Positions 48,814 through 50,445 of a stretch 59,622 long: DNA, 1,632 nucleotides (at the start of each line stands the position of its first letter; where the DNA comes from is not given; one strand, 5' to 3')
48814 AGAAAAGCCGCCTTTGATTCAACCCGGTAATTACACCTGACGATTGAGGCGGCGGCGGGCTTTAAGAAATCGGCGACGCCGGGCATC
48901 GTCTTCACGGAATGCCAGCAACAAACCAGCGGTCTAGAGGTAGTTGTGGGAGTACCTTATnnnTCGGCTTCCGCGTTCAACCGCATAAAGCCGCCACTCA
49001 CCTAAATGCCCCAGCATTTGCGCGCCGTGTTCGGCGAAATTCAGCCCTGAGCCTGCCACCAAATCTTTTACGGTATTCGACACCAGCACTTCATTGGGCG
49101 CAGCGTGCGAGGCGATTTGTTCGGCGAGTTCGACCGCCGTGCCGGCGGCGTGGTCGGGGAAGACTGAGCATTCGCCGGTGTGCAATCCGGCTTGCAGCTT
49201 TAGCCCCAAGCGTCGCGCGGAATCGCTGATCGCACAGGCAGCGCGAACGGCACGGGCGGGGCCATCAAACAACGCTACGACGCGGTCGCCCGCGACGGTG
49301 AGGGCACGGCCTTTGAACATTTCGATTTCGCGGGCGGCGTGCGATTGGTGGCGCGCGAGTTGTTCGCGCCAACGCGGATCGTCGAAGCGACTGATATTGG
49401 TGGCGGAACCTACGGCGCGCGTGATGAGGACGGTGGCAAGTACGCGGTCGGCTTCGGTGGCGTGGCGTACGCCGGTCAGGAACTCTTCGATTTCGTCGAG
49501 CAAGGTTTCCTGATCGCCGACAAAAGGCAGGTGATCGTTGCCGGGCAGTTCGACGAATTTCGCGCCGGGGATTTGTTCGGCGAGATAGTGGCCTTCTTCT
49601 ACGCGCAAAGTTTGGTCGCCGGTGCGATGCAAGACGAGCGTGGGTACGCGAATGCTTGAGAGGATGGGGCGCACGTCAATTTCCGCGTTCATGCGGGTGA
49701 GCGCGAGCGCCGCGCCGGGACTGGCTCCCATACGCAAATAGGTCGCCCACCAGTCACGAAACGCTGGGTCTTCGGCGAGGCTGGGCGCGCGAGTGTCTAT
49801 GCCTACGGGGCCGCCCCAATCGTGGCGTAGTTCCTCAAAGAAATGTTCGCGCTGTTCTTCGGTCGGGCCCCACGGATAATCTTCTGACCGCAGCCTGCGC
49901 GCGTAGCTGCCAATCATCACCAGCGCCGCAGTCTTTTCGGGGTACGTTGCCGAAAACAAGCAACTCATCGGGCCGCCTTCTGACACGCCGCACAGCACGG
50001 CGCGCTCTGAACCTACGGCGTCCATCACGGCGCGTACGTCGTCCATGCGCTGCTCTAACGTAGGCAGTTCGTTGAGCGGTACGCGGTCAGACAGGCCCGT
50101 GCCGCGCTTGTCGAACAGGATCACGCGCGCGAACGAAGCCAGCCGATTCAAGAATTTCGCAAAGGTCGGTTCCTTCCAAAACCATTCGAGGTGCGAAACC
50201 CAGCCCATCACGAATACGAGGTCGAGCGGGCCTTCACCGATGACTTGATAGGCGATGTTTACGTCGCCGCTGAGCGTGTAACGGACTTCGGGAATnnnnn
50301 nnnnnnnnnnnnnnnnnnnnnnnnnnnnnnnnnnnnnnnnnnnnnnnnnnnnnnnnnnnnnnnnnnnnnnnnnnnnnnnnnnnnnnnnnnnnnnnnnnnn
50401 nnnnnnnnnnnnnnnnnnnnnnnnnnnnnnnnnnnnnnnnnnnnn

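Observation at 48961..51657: wHTH + Ser/Thr kinase + alpha/beta-hydrolase + catalytically degenerate class III cyclase in one 898-aa protein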

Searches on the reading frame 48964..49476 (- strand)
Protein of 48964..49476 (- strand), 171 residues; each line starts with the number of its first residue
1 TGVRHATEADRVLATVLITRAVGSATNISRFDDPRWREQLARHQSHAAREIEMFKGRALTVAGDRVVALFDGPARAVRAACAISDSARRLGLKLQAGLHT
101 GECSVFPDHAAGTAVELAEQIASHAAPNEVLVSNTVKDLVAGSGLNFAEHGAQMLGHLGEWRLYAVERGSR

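Call 6: search_solved_structures(query=window:48964-49476:-, max_evalue=10, show_alignments=4)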
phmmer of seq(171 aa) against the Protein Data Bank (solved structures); distinct sequences matched with E-value up to 10: 6.
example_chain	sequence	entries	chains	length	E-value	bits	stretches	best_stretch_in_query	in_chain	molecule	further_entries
1ybt_A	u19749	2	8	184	3.8e-32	114.9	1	5-168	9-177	hydrolase, alpha/beta hydrolase fold family | lipJ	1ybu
4wp9_A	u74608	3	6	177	1.5e-09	41.5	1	16-166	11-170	Ma1120 | Cyclase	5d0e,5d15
4wp8_A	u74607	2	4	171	1.9e-09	41.1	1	16-166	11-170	Ma1120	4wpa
4wp3_A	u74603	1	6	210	2.1e-09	41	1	16-166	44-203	Ma1120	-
5d0g_A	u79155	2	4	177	2.7e-09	40.6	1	16-166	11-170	Cyclase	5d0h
3mr7_A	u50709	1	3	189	0.097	16.1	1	9-140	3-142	Adenylate/guanylate cyclase/hydrolase, alpha/beta fold family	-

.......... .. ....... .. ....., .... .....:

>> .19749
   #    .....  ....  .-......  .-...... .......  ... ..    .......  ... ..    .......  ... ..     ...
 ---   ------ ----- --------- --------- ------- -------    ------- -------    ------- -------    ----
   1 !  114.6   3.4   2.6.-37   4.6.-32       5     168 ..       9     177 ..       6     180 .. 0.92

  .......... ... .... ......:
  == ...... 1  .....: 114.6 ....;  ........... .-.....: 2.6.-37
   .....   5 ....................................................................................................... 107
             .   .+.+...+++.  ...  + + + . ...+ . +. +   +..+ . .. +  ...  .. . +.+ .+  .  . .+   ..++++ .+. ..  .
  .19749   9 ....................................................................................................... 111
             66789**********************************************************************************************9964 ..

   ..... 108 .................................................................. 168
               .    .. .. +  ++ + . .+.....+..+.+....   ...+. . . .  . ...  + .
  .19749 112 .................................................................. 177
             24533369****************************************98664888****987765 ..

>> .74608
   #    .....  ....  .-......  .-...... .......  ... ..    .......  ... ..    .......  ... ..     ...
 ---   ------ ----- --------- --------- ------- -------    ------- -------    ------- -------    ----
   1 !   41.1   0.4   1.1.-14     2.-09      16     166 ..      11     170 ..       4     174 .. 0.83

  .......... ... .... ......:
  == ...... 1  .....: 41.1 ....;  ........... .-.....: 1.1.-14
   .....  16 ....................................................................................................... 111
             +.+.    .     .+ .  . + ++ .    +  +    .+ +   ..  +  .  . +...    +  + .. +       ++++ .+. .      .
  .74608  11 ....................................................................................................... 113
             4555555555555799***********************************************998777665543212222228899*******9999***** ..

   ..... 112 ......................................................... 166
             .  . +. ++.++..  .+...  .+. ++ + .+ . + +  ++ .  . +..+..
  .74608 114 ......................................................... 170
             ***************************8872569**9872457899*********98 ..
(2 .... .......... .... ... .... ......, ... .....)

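Call 7: search_protein_families(library=pfam, proteins=[window:48964-49476:-], max_evalue=10)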
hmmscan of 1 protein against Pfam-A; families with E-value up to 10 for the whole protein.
seq(171 aa): 2 families
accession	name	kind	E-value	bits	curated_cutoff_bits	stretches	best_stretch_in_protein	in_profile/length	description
PF00211.25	Guanylate_cyc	-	0.036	14.1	21.9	1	89-153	97-168/183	Adenylate and Guanylate cyclase catalytic domain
PF02606.20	LpxK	-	0.036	13.6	27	1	73-141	226-293/328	Tetraacyldisaccharide-1-P 4'-kinase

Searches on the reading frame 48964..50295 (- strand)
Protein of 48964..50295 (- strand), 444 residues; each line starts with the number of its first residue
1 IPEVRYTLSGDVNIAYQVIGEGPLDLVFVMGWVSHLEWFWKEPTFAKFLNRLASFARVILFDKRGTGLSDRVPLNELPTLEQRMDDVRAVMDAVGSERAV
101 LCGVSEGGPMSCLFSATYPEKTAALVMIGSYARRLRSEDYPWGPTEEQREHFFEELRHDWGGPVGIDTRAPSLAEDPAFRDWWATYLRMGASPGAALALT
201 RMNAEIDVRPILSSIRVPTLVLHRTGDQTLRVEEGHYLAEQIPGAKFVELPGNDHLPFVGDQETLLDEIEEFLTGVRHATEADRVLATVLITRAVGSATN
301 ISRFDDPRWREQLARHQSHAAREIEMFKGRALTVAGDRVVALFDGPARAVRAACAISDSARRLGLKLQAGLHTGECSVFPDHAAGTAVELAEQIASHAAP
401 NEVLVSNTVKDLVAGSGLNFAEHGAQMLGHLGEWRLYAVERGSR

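Call 21: search_protein_representatives(protein=window:48964-50295:-)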
Query: 444 residues. Proteins with E-value up to 0.001 (for the whole library): 41818; up to 1e-10: 17841; up to 1e-30: 4888. The best 150 are listed.
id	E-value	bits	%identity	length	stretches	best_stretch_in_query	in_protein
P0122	3.8e-179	612.4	66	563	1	1-442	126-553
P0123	4.5e-175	599.0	66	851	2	1-292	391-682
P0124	9.5e-170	581.5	62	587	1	1-439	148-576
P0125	2.7e-165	566.8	66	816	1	2-439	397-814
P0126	3.9e-152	523.4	55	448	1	2-440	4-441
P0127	7.1e-149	512.7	55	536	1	2-439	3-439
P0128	2.5e-146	504.3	56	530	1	4-421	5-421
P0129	1.2e-143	495.5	57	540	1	2-439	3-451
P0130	3.4e-140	484.1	58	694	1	1-425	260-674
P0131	1.3e-139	482.1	57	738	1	2-440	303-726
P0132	2.4e-138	478.0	53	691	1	2-439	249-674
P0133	8.8e-137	472.8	70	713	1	1-289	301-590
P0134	1.9e-136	471.7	73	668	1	4-277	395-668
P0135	2.1e-136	471.6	55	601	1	2-438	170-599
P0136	3.1e-136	471.0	50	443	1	3-438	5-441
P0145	1.1e-130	452.7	54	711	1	4-439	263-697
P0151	8.2e-127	440.0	54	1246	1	4-440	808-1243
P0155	6.5e-124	430.4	48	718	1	4-439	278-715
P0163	2.4e-120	418.7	51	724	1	2-440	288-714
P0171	1.7e-117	409.3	50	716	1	1-439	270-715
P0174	8.7e-117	406.9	49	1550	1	2-439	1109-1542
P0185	6.3e-114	397.5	43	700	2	2-439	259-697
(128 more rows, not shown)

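Call 25: search_protein_families(library=pfam, proteins=[P0130, P0132, P0145, P0155, P0163, P0185, P0151, P0174, P0171, P0135], max_evalue=0.001)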
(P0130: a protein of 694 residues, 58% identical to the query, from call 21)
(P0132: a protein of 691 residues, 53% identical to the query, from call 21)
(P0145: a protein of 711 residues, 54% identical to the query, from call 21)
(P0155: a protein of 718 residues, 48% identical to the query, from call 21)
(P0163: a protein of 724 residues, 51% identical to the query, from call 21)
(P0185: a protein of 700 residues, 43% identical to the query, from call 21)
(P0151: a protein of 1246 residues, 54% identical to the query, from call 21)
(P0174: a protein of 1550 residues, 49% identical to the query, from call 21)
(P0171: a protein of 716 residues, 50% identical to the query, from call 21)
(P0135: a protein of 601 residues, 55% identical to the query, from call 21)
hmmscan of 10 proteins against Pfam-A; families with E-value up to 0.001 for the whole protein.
P0130 (694 aa): 3 families
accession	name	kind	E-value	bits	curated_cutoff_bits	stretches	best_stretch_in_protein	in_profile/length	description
PF03704.23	BTAD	-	4.8e-30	105.3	22.1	1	102-239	14-146/146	Bacterial transcriptional activator domain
PF00561.26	Abhydrolase_1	-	7.1e-21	75.4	25.8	1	285-516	3-240/245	alpha/beta hydrolase fold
PF12146.15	Hydrolase_4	-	2.8e-10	40.3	27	1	318-389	35-109/239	Serine aminopeptidase, S33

P0132 (691 aa): 3 families
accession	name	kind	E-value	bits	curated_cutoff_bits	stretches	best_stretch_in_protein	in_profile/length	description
PF03704.23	BTAD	-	3.2e-17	63.7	22.1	1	107-228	21-142/146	Bacterial transcriptional activator domain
PF00561.26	Abhydrolase_1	-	6.2e-11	42.9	25.8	1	303-504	28-241/245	alpha/beta hydrolase fold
PF12146.15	Hydrolase_4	-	6.1e-09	36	27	1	286-502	14-233/239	Serine aminopeptidase, S33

P0145 (711 aa): 4 families
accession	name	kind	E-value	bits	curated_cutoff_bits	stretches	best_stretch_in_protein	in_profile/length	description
PF03704.23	BTAD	-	3.5e-45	154.4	22.1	1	94-236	1-146/146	Bacterial transcriptional activator domain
PF00561.26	Abhydrolase_1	-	9.1e-15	55.4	25.8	1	285-517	3-244/245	alpha/beta hydrolase fold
PF12146.15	Hydrolase_4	-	1.6e-10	41.2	27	1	317-513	34-234/239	Serine aminopeptidase, S33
PF00486.34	Trans_reg_C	-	3.1e-09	37.2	26.2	1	22-86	7-76/77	Transcriptional regulatory protein, C terminal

P0155 (718 aa): 5 families
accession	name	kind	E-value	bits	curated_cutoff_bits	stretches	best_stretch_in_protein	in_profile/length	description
PF03704.23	BTAD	-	1.4e-22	81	22.1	1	110-256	1-146/146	Bacterial transcriptional activator domain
PF00211.25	Guanylate_cyc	-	3.3e-11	43.5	21.9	1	562-715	9-181/183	Adenylate and Guanylate cyclase catalytic domain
PF12146.15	Hydrolase_4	-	2.7e-10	40.4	27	1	319-519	20-219/239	Serine aminopeptidase, S33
PF00561.26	Abhydrolase_1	-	1.3e-08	35.3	25.8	1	316-530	18-238/245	alpha/beta hydrolase fold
PF00486.34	Trans_reg_C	-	4.2e-05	24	26.2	1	42-92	11-60/77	Transcriptional regulatory protein, C terminal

P0163 (724 aa): 4 families
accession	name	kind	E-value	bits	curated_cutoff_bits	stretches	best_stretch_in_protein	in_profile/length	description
PF03704.23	BTAD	-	2.4e-47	161.4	22.1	1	102-247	1-146/146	Bacterial transcriptional activator domain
PF12146.15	Hydrolase_4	-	1.9e-15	57.2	27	1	326-532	14-220/239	Serine aminopeptidase, S33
PF00561.26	Abhydrolase_1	-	3.1e-15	56.9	25.8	1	344-545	29-241/245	alpha/beta hydrolase fold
PF00486.34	Trans_reg_C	-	1.1e-09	38.7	26.2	1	22-94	7-76/77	Transcriptional regulatory protein, C terminal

P0185 (700 aa): 5 families
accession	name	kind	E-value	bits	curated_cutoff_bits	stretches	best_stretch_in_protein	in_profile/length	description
PF03704.23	BTAD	-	4e-19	69.9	22.1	1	94-239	1-146/146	Bacterial transcriptional activator domain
PF00561.26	Abhydrolase_1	-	2.7e-14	53.9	25.8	1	313-515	27-240/245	alpha/beta hydrolase fold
PF12146.15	Hydrolase_4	-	1.8e-12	47.5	27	1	317-520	35-239/239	Serine aminopeptidase, S33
PF00211.25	Guanylate_cyc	-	4.8e-06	26.7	21.9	1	545-687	10-172/183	Adenylate and Guanylate cyclase catalytic domain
PF00486.34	Trans_reg_C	-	9.3e-06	26.1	26.2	1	24-77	7-59/77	Transcriptional regulatory protein, C terminal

P0151 (1246 aa): 6 families
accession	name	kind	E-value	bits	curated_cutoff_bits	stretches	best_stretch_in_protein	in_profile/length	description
PF13191.12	AAA_16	-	1.8e-20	74.5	32.6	1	18-158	2-167/167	AAA ATPase domain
PF00561.26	Abhydrolase_1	-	5.7e-14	52.8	25.8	1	830-988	3-152/245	alpha/beta hydrolase fold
PF12146.15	Hydrolase_4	-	9.1e-11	42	27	1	861-1044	33-218/239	Serine aminopeptidase, S33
PF00211.25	Guanylate_cyc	-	1.1e-06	28.8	21.9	1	1090-1236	10-175/183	Adenylate and Guanylate cyclase catalytic domain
PF13401.12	AAA_22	-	2.3e-06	28.4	27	1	41-152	6-109/130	AAA domain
PF13424.12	TPR_12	-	1.5e-05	25.6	30.1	0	515-559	4-50/77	Tetratricopeptide repeat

P0174 (1550 aa): 9 families
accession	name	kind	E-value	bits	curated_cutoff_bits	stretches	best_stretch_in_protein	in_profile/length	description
PF03704.23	BTAD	-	2.7e-44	151.5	22.1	1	84-227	1-146/146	Bacterial transcriptional activator domain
PF13191.12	AAA_16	-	1.5e-23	84.6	32.6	1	259-437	4-167/167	AAA ATPase domain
PF00561.26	Abhydrolase_1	-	2.8e-12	47.3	25.8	1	1133-1361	3-241/245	alpha/beta hydrolase fold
PF12146.15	Hydrolase_4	-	7.9e-11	42.1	27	1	1134-1364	8-238/239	Serine aminopeptidase, S33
PF00211.25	Guanylate_cyc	-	2.9e-09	37.2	21.9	1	1390-1535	10-175/183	Adenylate and Guanylate cyclase catalytic domain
PF13424.12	TPR_12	-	3.4e-09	37.2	30.1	2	743-795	20-74/77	Tetratricopeptide repeat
PF00486.34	Trans_reg_C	-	6.2e-09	36.2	26.2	1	13-65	8-59/77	Transcriptional regulatory protein, C terminal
PF13401.12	AAA_22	-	5e-07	30.5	27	1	278-439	4-123/130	AAA domain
PF03096.20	Ndr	-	0.00068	18.9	23.3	0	1182-1232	79-129/283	Ndr family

P0171 (716 aa): 5 families
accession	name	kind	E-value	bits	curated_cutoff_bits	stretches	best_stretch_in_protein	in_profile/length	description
PF03704.23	BTAD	-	4.4e-49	167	22.1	1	106-251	1-146/146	Bacterial transcriptional activator domain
PF00561.26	Abhydrolase_1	-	2.8e-15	57.1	25.8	1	325-526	28-238/245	alpha/beta hydrolase fold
PF00486.34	Trans_reg_C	-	5.5e-14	52.4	26.2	1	32-99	8-77/77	Transcriptional regulatory protein, C terminal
PF12146.15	Hydrolase_4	-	2.6e-12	47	27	1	328-527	35-233/239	Serine aminopeptidase, S33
PF13428.12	TPR_14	-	0.00016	22.5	23.5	0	118-145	8-35/44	Tetratricopeptide repeat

P0135 (601 aa): 3 families
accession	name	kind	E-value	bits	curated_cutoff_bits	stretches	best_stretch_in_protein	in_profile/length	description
PF13676.11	TIR_2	-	1.6e-18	67.7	28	1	10-116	1-107/122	TIR domain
PF00561.26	Abhydrolase_1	-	3.8e-13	50.1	25.8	1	216-422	19-239/245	alpha/beta hydrolase fold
PF12146.15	Hydrolase_4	-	2e-12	47.4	27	1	195-422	8-233/239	Serine aminopeptidase, S33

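Call 73: predict_structure(alignment_id=A2)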
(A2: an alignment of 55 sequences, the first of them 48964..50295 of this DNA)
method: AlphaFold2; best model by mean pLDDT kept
length: 444 residues; sequences in the alignment: 55
mean_pLDDT: 91.0   pTM: 0.66
mean pLDDT of the five models: 91.0, 88.5, 88.3, 87.6, 86.7
residues with pLDDT >= 90: 325; 70-90: 100; 50-70: 17; < 50: 2
segments of 3 or more residues with pLDDT < 50: none
pLDDT, mean of each block of 10 residues (from residue 1): 93 95 94 88 97 97 89 85 91 95 95 90 96 92 92 92 91 96 93 92 91 94 95 97 97 96 98 80 84 81 71 92 93 88 94 96 94 89 89 94 95 89 81 88 53
secondary structure, 60 per line:
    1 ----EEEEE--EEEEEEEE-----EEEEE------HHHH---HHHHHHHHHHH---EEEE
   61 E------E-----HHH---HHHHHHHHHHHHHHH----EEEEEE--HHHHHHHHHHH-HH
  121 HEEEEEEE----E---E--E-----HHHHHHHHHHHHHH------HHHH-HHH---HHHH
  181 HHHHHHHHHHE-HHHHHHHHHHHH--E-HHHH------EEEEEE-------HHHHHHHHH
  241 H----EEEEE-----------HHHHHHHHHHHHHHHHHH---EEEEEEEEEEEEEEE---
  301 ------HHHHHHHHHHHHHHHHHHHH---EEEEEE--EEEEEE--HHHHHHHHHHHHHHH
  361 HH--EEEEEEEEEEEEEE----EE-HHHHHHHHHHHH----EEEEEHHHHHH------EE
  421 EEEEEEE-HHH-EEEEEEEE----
elements in order: E5-9 E12-19 E25-29 H36-39 H43-53 E57-61 H80-94 E99-104 H107-117 E122-128 H146-159 H166-169 H177-190 H193-204 H209-212 E219-224 H232-241 E246-250 H262-279 E283-297 H307-326 E330-335 E338-343 H346-362 E365-378 H386-397 E402-406 H407-412 E419-427 E433-440

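Call 75: fold_search(model_id=the predicted structure, library=pdb)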
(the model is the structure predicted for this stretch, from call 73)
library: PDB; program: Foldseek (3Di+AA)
matches with E <= 10: 1985; with E <= 0.001: 1880
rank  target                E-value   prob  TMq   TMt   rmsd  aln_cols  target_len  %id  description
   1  4hta                  7.8e-20  1.00  0.51  0.80   3.2       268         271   23  The structure of the karrikin insensitive (KAI2) protein in Arabidopsis thaliana (released 2013-02-27)
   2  6brt_C                1.7e-19  1.00  0.52  0.84   2.8       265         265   22  F-box protein CTH with hydrolase (released 2018-11-21)
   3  6azc_A                3.2e-19  1.00  0.52  0.85   2.8       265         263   21  Crystal structure of Physcomitrella patens KAI2-like E S166A (released 2019-02-06)
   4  5z7w_A                3.6e-19  1.00  0.50  0.79   3.0       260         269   21  Crystal structure of Striga hermonthica HTL1 (ShHTL1) (released 2018-08-29)
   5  6uh8_A                6.5e-19  1.00  0.51  0.83   3.0       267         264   22  Crystal structure of DAD2 N242I mutant (released 2020-02-26)
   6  8u2l                  6.5e-19  1.00  0.51  0.81   3.2       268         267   22  Crystal structure of KAI2 S95C L48I mutant (released 2024-09-18)
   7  7k2z                  7.3e-19  1.00  0.52  0.82   2.9       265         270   21  Crystal structure of Pisum sativum KAI2 Apo form (released 2022-02-16)
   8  4hry                  7.3e-19  1.00  0.51  0.81   3.1       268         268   23  The structure of Arabidopsis thaliana KAI2 (released 2013-02-27)
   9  7snu                  7.3e-19  1.00  0.50  0.79   3.4       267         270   21  Crystal structure of ShHTL7 from Striga hermonthica in complex with strigolactone antagonist RG6 (released 2022-07-06)
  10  5dj5_A                8.7e-19  1.00  0.52  0.85   2.6       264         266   22  Crystal structure of rice DWARF14 in complex with synthetic strigolactone GR24 (released 2015-10-28)
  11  6azb_A                9.8e-19  1.00  0.52  0.84   2.9       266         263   21  Crystal structure of Physcomitrella patens KAI2-like E (released 2019-02-06)
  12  6brt_A                9.8e-19  1.00  0.50  0.76   3.0       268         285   22  F-box protein CTH with hydrolase (released 2018-11-21)
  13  8u33                  1.2e-18  1.00  0.51  0.82   3.0       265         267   22  Crystal structure of KAI2 S95C mutant (released 2024-09-18)
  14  5dj5_B                1.4e-18  1.00  0.50  0.81   3.1       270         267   22  Crystal structure of rice DWARF14 in complex with synthetic strigolactone GR24 (released 2015-10-28)
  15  6a9d_A                1.4e-18  1.00  0.49  0.76   3.6       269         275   22  Crystal structure of the strigolactone receptor ShHTL7 from Striga hermonthica (released 2019-07-17)
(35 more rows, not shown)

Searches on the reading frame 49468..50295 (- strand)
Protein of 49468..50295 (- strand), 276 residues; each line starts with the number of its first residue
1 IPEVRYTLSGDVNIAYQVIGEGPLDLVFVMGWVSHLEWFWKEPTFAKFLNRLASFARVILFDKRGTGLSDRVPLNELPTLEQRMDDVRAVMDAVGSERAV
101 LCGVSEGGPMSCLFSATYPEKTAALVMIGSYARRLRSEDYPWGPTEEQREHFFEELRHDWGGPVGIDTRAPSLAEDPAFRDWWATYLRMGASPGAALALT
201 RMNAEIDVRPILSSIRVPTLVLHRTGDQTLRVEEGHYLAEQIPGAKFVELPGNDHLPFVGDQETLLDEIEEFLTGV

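Call 28: search_solved_structures(query=window:49468-50295:-, max_evalue=0.00001, show_alignments=1)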
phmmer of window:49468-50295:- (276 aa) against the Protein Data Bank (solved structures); distinct sequences matched with E-value up to 0.00001: 98 (the best 60 are shown).
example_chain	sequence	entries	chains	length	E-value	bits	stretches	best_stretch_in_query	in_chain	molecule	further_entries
9wgq_A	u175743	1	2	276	2.7e-17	65.9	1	17-261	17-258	Alpha/beta-hydrolases superfamily protein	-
9wgm_A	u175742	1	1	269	1.9e-15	59.8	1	47-264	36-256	Alpha/beta-hydrolases superfamily protein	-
9wgk_A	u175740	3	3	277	2e-15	59.8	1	47-263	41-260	OcuKAI2d2 protein | Alpha/beta-hydrolases superfamily protein | OcKAI2d2 protein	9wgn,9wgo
7ukb_A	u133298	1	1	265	5.2e-15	58.4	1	48-260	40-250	alpha/beta-hydrolase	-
6azd_A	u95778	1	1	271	2.6e-14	56.1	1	48-263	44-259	PpKAI2-like H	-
6atx_A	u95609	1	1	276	4e-14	55.5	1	48-270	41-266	PpKAI2-like C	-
11tv_D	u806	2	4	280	5.9e-14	54.9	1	26-134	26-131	alpha/beta-hydrolase macrolide esterase EstX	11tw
8z53_A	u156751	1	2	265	9.5e-14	54.3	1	55-260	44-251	Strigolactone esterase D14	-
4ih4_A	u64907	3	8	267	9.6e-14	54.2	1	55-260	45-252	AT3g03990/T11I18_10 | Strigolactone esterase D14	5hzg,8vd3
4uhh_A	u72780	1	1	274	9.9e-14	54.2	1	9-274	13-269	ESTERASE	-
4uhc_A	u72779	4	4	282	1.1e-13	54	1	9-274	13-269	ESTERASE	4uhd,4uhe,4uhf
6azb_A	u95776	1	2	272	1.6e-13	53.5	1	48-275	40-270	Pp-KAI2-like E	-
7yii_A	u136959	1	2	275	1.8e-13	53.4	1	198-274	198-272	Non-heme haloperoxidase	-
6azc_A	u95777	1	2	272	2e-13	53.2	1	48-275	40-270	Pp-KAI2-like E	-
4rnc_A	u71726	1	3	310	5.2e-13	51.8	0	12-132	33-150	Esterase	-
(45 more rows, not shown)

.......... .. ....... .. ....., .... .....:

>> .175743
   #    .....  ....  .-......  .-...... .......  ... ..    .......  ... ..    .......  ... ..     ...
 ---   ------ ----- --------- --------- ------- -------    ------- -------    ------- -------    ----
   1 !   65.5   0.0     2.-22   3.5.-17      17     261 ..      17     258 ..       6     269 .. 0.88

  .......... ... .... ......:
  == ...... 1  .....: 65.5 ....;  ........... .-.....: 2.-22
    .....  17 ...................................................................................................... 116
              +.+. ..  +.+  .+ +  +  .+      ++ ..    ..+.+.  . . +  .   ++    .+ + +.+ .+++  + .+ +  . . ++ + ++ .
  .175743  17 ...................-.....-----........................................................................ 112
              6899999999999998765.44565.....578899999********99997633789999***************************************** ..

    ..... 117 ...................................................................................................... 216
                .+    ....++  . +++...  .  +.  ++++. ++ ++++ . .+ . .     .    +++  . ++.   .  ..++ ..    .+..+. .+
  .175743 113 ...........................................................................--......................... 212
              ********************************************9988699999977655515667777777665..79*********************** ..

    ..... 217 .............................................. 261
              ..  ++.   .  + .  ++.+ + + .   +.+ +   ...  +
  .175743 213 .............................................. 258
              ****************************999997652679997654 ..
